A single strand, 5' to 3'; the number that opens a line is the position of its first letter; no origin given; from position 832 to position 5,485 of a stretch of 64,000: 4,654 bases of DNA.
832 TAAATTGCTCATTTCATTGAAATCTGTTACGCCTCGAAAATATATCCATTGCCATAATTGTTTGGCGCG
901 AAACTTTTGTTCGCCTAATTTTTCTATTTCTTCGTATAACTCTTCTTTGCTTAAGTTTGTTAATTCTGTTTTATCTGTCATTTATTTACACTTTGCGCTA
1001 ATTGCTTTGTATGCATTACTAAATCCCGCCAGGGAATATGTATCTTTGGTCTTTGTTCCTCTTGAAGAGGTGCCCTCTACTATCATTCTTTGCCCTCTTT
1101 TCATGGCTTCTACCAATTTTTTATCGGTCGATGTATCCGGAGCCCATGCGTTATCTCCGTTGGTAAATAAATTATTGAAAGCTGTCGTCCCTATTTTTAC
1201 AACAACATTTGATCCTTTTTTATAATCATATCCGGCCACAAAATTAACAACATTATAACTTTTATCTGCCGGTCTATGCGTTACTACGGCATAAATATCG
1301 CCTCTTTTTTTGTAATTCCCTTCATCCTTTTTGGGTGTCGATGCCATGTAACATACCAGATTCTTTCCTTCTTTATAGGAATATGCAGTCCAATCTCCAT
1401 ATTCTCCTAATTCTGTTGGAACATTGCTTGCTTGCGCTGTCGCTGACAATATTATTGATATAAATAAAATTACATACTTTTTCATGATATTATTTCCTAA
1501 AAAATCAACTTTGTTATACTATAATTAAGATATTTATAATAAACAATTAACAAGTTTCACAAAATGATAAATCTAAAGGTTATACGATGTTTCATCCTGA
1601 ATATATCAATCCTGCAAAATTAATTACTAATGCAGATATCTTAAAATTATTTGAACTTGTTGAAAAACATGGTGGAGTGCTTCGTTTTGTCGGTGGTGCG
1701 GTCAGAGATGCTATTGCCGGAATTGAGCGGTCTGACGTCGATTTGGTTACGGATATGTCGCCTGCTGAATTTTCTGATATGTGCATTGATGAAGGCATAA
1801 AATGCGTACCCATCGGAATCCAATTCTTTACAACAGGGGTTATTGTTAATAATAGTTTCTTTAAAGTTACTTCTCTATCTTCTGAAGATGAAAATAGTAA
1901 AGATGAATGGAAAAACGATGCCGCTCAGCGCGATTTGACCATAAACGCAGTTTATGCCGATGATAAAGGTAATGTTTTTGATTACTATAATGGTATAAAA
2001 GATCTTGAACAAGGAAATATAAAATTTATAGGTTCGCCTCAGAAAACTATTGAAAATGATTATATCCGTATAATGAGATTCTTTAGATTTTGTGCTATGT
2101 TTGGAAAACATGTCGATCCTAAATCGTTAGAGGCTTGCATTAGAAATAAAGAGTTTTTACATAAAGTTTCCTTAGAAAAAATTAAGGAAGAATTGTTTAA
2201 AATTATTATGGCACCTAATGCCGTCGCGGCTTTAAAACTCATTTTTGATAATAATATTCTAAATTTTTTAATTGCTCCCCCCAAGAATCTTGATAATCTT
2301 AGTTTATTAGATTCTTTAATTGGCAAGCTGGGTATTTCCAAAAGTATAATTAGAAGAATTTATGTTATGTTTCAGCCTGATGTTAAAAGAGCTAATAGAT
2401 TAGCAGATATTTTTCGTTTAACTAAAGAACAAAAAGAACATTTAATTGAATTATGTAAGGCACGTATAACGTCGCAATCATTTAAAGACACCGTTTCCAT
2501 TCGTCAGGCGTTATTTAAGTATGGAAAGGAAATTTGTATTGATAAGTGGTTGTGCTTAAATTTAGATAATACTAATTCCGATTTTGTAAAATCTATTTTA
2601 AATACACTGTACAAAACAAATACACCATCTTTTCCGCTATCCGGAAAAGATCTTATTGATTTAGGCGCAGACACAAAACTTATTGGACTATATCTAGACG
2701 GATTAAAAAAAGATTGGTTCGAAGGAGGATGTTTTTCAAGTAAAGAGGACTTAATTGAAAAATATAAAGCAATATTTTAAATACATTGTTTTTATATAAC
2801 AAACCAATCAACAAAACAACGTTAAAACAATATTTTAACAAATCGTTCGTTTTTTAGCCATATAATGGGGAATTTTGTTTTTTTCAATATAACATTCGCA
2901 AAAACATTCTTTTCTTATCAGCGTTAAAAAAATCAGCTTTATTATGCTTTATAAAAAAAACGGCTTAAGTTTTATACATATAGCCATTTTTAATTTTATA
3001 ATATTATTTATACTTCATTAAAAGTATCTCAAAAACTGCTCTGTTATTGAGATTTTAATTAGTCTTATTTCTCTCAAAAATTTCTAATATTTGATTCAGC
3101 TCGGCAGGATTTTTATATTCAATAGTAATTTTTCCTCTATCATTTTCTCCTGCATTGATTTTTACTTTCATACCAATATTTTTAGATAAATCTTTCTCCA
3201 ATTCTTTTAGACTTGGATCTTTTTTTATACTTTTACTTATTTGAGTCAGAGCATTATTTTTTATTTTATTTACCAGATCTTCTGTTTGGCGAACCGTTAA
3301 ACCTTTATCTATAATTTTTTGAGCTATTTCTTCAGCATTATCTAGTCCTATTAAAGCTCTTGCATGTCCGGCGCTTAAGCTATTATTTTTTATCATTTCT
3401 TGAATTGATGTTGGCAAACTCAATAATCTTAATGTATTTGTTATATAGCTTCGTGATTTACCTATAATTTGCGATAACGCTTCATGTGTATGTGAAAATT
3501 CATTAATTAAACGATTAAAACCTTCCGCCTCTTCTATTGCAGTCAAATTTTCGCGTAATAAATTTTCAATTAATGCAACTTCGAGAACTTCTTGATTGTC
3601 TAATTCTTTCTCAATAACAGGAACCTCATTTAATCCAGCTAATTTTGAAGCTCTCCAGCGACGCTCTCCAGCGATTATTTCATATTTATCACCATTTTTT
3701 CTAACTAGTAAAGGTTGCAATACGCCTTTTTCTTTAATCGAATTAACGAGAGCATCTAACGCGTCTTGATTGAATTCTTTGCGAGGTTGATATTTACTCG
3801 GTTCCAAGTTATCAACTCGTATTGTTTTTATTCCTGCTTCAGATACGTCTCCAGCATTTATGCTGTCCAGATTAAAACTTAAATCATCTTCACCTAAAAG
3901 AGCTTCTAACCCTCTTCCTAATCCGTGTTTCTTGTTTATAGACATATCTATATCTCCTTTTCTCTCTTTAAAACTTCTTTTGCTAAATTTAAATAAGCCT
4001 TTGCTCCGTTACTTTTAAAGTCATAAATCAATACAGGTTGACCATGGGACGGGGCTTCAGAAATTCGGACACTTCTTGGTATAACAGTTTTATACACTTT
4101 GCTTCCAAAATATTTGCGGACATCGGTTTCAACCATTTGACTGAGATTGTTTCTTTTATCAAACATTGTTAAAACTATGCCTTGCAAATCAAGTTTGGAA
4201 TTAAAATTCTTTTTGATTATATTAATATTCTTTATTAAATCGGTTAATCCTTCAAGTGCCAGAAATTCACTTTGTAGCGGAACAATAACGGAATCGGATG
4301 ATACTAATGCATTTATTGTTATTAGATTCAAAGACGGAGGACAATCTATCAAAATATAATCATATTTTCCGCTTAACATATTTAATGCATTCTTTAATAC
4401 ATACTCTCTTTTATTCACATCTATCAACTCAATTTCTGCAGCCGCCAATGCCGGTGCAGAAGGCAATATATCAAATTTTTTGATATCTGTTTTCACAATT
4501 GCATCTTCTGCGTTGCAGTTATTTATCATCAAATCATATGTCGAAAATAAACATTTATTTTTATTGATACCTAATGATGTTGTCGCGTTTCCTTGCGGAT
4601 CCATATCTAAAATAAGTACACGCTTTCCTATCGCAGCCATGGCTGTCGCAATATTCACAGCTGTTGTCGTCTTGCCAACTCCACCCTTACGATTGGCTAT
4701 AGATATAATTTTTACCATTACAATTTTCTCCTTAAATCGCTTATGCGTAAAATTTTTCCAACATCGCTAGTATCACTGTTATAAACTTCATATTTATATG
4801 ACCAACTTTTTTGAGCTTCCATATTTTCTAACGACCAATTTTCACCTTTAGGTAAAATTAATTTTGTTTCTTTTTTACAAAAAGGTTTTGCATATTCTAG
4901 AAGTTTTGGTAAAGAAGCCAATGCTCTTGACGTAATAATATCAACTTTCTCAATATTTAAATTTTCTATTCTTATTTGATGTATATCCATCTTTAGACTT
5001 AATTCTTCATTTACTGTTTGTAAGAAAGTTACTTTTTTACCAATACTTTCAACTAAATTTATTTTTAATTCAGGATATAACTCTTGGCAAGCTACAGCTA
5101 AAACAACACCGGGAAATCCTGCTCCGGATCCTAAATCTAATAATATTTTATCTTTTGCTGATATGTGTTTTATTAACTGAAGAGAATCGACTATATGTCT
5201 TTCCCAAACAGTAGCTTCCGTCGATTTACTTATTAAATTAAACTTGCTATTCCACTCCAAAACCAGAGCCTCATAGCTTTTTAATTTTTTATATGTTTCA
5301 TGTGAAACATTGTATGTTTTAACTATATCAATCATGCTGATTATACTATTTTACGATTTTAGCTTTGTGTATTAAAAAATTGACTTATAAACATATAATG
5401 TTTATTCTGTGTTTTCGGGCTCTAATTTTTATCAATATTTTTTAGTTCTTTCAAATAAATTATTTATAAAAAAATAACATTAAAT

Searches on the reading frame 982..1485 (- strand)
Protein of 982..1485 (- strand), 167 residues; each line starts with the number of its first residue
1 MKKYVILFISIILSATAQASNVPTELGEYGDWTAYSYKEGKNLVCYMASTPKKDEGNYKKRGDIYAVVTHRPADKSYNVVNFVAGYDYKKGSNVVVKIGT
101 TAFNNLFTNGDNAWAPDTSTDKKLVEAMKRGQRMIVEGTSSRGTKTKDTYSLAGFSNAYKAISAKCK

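Call 17: search_protein_families(library=pfam, proteins=[window:982-1485:-], max_evalue=0.01)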
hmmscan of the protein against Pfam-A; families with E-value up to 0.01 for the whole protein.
window:982-1485:- (167 aa): 1 family
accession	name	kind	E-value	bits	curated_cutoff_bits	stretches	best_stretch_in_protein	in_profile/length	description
PF06776.18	IalB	-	1.4e-18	67.7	22.1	1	32-162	1-130/131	Invasion associated locus B (IalB) protein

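Call 44: find_encoding_contigs(protein=window:982-1485:-, flank=10000, max_places=4)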
Protein window:982-1485:- (167 aa): 5 contigs read that carry it; 3 places shown.
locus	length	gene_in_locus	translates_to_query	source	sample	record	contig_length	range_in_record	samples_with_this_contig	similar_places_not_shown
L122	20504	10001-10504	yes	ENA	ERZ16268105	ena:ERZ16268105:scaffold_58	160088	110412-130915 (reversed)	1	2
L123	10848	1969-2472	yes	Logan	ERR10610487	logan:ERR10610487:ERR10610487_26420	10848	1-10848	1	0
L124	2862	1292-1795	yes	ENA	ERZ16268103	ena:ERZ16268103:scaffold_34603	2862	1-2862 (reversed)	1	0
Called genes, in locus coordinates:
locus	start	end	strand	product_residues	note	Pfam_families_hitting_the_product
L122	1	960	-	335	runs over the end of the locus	PF01757:Acyl_transf_3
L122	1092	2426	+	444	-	PF10396:TrmE_N, PF03193:RsgA_GTPase (weak), PF12631:MnmE_helical, PF00350:Dynamin_N (weak), PF01926:MMR_HSR1, PF02421:FeoB_N (weak)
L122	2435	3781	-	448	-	-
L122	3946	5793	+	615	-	PF00890:FAD_binding_2 (faint), PF01134:GIDA, PF12831:FAD_oxidored (weak), PF21680:GIDA_C_1st, PF13932:SAM_GIDA_C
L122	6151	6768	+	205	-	PF02527:GidB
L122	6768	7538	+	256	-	PF00142:Fer4_NifH, PF01656:CbiA, PF02374:ArsA_ATPase (weak), PF06564:CBP_BcsQ, PF09140:MipZ, PF10609:ParA, PF13614:AAA_31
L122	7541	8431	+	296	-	PF02195:ParB_N, PF17762:HTH_ParB, PF23552:ParB_C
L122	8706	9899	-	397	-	PF01743:PolyA_pol, PF12627:PolyA_pol_RNAbd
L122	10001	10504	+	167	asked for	PF06776:IalB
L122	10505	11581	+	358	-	PF21016:RlmN_N, PF04055:Radical_SAM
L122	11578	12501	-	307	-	PF01545:Cation_efflux, PF16916:ZT_dimer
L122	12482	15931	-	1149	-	PF12730:ABC2_membrane_4 (weak), PF12698:ABC2_membrane_3 (weak), PF23357:DUF7088, PF09822:ABC_transp_aux, PF14238:DUF4340 (weak)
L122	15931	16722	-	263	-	PF02463:SMC_N (faint), PF13175:AAA_15 (faint), PF00005:ABC_tran, PF13304:AAA_21 (weak)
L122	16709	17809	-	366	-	PF03702:AnmK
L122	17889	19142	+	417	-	PF00579:tRNA-synt_1b, PF22421:SYY_C-terminal (weak), PF01479:S4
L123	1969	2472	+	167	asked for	PF06776:IalB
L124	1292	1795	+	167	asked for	PF06776:IalB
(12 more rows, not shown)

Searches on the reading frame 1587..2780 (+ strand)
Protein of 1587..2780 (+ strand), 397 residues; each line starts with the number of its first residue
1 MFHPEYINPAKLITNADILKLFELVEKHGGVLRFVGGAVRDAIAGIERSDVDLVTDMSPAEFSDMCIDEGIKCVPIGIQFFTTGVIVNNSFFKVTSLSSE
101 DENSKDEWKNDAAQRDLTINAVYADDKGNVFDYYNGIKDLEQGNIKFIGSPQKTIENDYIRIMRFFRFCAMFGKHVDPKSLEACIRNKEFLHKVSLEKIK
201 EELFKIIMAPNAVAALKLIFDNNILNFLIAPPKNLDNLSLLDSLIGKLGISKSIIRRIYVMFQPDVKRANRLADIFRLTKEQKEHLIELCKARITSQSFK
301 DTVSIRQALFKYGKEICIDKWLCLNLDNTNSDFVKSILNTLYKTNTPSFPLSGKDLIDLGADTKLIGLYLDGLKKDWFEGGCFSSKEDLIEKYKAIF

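Call 7: search_protein_families(library=ncbifam, proteins=[window:1587-2780:+])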
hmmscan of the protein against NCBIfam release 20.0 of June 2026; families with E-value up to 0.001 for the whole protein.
window:1587-2780:+ (397 aa): 9 families
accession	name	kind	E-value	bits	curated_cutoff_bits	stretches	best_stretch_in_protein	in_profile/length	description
NF009814.0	PRK13299.1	equivalog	3.2e-39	135.1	290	1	23-358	14-353/396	CCA tRNA nucleotidyltransferase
TIGR01942.1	pcnB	subfamily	2.2e-27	95.9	305.65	1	32-229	32-238/425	polynucleotide adenylyltransferase PcnB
TIGR02692.1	tRNA_CCA_actino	equivalog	1.2e-24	86.8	438.8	1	18-228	16-239/466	CCA tRNA nucleotidyltransferase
NF008634.1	PRK11623.1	equivalog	7.6e-19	67.6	702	1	109-226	159-277/469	polynucleotide adenylyltransferase PcnB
NF008137.0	PRK10885.1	equivalog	2.8e-14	52.8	451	1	109-226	85-204/409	multifunctional CCA addition/repair protein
NF009813.0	PRK13298.1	equivalog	3.7e-14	52.5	606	1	105-228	81-206/417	tRNA CCA-pyrophosphorylase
NF009812.0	PRK13297.1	equivalog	8.6e-10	38.3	624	1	110-210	97-197/364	tRNA CCA-pyrophosphorylase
NF041569.1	A-tRNAntase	equivalog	4.1e-07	28.6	1440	1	35-228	485-691/880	A-adding tRNA nucleotidyltransferase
NF009811.0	PRK13296.1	equivalog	2.7e-06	26.5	469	1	34-197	5-170/360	CCA tRNA nucleotidyltransferase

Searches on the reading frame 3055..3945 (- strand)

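Call 7: search_protein_families(library=ncbifam, proteins=[window:3055-3945:-])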
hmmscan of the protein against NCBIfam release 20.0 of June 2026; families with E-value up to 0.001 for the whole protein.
window:3055-3945:- (296 aa): 9 families
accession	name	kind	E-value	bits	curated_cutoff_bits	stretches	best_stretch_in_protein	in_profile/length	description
TIGR04285.1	nucleoid_noc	exception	5.9e-70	235.5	315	1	39-245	2-207/255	nucleoid occlusion protein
TIGR00180.1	parB_part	domain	3.2e-59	199.8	58.45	1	37-210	3-180/186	ParB/RepB/Spo0J family partition protein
TIGR03734.1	PRTRC_parB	hypoth_equivalog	5.3e-32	111.1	278.6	1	52-230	6-191/555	PRTRC system ParB family protein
TIGR03454.1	partition_RepB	equivalog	1.6e-14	54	201.5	1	39-185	64-212/325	plasmid partitioning protein RepB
NF010406.0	PRK13832.1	subfamily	6.1e-14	51.5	640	1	53-197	18-166/578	plasmid partitioning protein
NF010252.0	PRK13698.1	equivalog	1.2e-10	40.8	274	1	59-227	85-253/323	ParB/RepB/Spo0J family plasmid partition protein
NF010440.0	PRK13866.1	equivalog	2.5e-06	26.9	522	1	62-147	89-176/336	plasmid partitioning protein RepB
NF053625.1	SerKinSerKArch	equivalog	2.7e-05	23.4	380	1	47-120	19-95/244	ADP-dependent L-serine kinase SerK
NF047536.1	Cu_chaper_CsoZ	equivalog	0.00049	20.5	77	0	239-286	9-54/66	putative copper chaperone CsoZ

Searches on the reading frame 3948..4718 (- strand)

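Call 7: search_protein_families(library=ncbifam, proteins=[window:3948-4718:-])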
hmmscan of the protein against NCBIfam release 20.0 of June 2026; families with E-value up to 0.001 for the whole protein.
window:3948-4718:- (256 aa): 31 families (the best 25 are shown)
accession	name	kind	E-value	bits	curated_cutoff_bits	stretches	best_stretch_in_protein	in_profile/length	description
NF041546.1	ParA_partition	equivalog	1e-32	113.3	180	2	4-80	1-80/203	ParA family partition ATPase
TIGR01969.1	minD_arch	subfamily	1.9e-31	109.1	201.75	1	4-255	2-236/251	cell division ATPase MinD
NF041283.1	PrgP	equivalog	5.7e-30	104.6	400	1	2-222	2-231/297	ParA superfamily DNA segregation protein PrgP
TIGR03453.1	partition_RepA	equivalog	4.5e-29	101.5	348.45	1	2-227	104-348/387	plasmid partitioning protein RepA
TIGR01968.1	minD_bact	equivalog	1.8e-27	96.4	212.9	1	3-254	2-241/261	septum site-determining protein MinD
NF010259.0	PRK13705.1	equivalog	4.3e-20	72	725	1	3-215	107-334/388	plasmid-partitioning protein SopA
TIGR03371.1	cellulose_yhjQ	equivalog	6.2e-19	68.5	157.85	1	2-247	1-239/246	cellulose biosynthesis protein BcsQ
TIGR01007.1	eps_fam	subfamily_domain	2.8e-17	62.9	108.05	1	2-140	17-148/204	polysaccharide biosynthesis tyrosine autokinase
NF010443.0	PRK13869.1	subfamily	9.6e-17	60.8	446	1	3-226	122-364/405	plasmid-partitioning protein RepA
TIGR01287.1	nifH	equivalog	3.3e-14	52.9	394.35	1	10-254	7-249/275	nitrogenase iron protein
NF008079.0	PRK10818.1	equivalog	8.5e-13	48.2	508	1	1-254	1-251/270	septum site-determining protein MinD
NF033200.1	F430_CfbC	exception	4.2e-12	46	402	1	10-254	7-243/260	Ni-sirohydrochlorin a,c-diamide reductive cyclase ATP-dependent reductase subunit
NF008568.0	PRK11519.1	equivalog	6.4e-12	44.5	1068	1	7-146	531-662/720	tyrosine-protein kinase Wzc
NF009701.0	PRK13230.1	subfamily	8.1e-12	44.7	350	1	10-85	8-85/291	nitrogenase reductase-like protein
TIGR03018.1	pepcterm_TyrKin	hypoth_equivalog_domain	1.3e-11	44.3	230.65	1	5-146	38-177/207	XrtA-associated tyrosine autokinase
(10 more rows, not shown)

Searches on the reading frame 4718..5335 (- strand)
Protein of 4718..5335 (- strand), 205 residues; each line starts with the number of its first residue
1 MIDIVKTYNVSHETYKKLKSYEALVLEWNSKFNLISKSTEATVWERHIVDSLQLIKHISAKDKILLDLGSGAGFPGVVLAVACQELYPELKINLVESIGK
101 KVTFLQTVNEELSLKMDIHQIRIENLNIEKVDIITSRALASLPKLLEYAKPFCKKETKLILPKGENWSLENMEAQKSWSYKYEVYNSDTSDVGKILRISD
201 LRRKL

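Call 7: search_protein_families(library=ncbifam, proteins=[window:4718-5335:-])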
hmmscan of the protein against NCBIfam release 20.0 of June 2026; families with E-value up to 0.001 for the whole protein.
window:4718-5335:- (205 aa): 1 family
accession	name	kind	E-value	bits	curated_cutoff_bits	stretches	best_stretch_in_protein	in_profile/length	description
TIGR00138.1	rsmG_gidB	equivalog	3.4e-44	150.7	99.5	1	18-178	1-159/183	16S rRNA (guanine(527)-N(7))-methyltransferase RsmG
